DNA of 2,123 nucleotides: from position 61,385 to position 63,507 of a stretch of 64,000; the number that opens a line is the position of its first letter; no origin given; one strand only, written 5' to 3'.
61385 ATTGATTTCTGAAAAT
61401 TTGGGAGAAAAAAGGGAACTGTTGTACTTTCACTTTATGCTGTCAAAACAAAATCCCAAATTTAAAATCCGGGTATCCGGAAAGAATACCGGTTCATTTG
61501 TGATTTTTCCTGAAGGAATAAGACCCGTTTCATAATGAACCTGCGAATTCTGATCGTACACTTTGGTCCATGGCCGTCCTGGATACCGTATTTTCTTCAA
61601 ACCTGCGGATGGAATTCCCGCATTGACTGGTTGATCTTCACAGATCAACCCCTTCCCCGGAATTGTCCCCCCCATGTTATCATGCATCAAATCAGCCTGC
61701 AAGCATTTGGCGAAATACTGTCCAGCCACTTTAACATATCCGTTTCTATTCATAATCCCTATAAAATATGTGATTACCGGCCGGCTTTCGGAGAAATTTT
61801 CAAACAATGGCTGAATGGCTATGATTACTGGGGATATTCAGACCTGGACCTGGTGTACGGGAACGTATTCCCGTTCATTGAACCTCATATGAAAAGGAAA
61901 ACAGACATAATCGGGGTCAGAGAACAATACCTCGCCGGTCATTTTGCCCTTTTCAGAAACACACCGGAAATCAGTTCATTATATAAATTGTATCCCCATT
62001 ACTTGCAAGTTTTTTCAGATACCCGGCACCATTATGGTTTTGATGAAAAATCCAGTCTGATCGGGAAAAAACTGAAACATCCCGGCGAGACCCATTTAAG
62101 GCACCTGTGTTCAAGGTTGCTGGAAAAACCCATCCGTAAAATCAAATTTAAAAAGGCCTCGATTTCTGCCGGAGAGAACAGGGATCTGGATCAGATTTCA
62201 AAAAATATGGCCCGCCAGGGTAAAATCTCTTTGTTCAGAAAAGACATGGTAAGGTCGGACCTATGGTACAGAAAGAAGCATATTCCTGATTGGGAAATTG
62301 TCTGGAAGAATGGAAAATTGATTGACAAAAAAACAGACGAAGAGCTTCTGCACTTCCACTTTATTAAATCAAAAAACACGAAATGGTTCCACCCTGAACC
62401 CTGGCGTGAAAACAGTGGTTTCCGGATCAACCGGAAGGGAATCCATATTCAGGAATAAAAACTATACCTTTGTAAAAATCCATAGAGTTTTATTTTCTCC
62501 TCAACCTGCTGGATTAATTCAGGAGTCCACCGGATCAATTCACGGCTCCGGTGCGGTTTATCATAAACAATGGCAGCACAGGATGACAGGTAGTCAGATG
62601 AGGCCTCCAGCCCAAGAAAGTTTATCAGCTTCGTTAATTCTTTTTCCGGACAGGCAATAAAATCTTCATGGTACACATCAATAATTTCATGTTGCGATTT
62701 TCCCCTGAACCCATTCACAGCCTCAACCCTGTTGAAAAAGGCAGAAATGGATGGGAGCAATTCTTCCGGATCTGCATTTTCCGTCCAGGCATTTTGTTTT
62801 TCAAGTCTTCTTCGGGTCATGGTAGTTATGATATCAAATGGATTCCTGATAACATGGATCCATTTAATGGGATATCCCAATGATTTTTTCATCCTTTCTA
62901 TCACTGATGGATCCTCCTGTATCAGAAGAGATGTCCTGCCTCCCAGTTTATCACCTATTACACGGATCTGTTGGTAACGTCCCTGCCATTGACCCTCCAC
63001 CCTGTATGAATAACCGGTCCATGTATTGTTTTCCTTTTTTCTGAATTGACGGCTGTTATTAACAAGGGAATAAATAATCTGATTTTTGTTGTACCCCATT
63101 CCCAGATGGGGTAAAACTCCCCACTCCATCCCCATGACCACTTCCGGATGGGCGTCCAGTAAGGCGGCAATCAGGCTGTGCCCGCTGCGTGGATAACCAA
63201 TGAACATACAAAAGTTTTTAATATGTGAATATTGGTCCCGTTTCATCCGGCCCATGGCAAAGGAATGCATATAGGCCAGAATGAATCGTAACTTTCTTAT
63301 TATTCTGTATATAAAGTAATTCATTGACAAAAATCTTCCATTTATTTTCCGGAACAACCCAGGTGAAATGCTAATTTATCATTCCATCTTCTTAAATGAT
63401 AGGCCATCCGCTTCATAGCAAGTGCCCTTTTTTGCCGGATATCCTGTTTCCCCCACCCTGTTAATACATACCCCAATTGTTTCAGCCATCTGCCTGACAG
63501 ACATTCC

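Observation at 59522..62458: Three tandem, translationally coupled paralogs of an uncharacterised DXD-motif family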

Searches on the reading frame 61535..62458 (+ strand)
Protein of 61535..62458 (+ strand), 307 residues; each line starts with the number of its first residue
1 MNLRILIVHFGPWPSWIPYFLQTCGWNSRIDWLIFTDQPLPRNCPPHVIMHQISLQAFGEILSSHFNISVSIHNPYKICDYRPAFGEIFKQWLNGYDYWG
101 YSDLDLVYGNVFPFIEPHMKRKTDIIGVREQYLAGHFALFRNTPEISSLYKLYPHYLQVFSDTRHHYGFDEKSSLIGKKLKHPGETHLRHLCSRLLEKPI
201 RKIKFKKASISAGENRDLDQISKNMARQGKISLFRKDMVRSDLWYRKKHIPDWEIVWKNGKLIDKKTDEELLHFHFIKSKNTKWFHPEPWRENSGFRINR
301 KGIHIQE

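Call 3: search_protein_families(library=pfam, proteins=[window:61535-62458:+], max_evalue=0.1)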
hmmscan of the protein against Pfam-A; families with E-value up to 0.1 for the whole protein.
window:61535-62458:+ (307 aa): 1 family
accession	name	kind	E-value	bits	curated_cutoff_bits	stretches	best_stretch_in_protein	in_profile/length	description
PF20330.3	DUF6625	-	3e-56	191.7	27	1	5-283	1-246/267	Family of unknown function (DUF6625)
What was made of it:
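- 61535..62458 (+): DUF6625 paralog 3 (position-3 ortholog group), 307 aa. Overlaps paralog 2 by 1 nt (TAATG). Its 3' end overlaps the convergent sulfotransferase gene by 10 nt. Pfam PF20330 E 3e-56, covering profile positions 1-246 of 267 (call 3).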

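Call 4: search_protein_families(library=ncbifam, proteins=[window:61535-62458:+], max_evalue=0.1)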
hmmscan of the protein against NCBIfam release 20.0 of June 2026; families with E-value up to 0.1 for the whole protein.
window:61535-62458:+ (307 aa): 1 family
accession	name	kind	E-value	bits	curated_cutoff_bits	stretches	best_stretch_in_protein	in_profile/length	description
NF040829.1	sulfhyd_ShyB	equivalog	0.014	14.4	690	1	246-287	161-202/334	NAD(P)-dependent hydrogenase/sulfhydrogenase 2 subunit beta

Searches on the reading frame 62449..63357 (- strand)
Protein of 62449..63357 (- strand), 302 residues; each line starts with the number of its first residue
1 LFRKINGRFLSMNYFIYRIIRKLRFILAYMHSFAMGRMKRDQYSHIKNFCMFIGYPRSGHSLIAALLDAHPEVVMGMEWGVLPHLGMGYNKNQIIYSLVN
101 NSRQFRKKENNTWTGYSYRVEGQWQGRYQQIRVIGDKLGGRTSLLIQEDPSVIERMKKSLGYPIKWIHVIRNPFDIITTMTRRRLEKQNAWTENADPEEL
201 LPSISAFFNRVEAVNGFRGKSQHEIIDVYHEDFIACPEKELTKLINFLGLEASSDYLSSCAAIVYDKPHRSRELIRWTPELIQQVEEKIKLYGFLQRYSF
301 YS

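Call 3: search_protein_families(library=pfam, proteins=[window:62449-63357:-], max_evalue=0.1)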
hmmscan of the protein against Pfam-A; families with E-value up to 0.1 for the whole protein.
window:62449-63357:- (302 aa): 2 families
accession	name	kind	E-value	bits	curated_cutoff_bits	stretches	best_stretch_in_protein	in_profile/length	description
PF13469.12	Sulfotransfer_3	-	2e-14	54.8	27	1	53-252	5-214/216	Sulfotransferase family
PF00685.33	Sulfotransfer_1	-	0.00033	20.6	22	1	52-259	6-190/255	Sulfotransferase domain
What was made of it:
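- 62449..63357 (-): Sulfotransferase 1 (302 aa), convergent with the DUF6625 operon. Part of the conserved glycan cluster. Pfam Sulfotransfer_3 E 2e-14 (call 3).
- Checked: Sulfotransfer_3 protein 62449-63357 (-) (call 3).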

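Call 4: search_protein_families(library=ncbifam, proteins=[window:62449-63357:-], max_evalue=0.1)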
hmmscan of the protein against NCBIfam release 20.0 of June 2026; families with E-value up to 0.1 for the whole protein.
window:62449-63357:- (302 aa): 1 family
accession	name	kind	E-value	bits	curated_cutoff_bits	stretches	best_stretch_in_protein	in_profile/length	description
NF052394.1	NodProtNoeE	equivalog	7.9e-06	24.8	500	1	43-78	4-39/387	nodulation protein NoeE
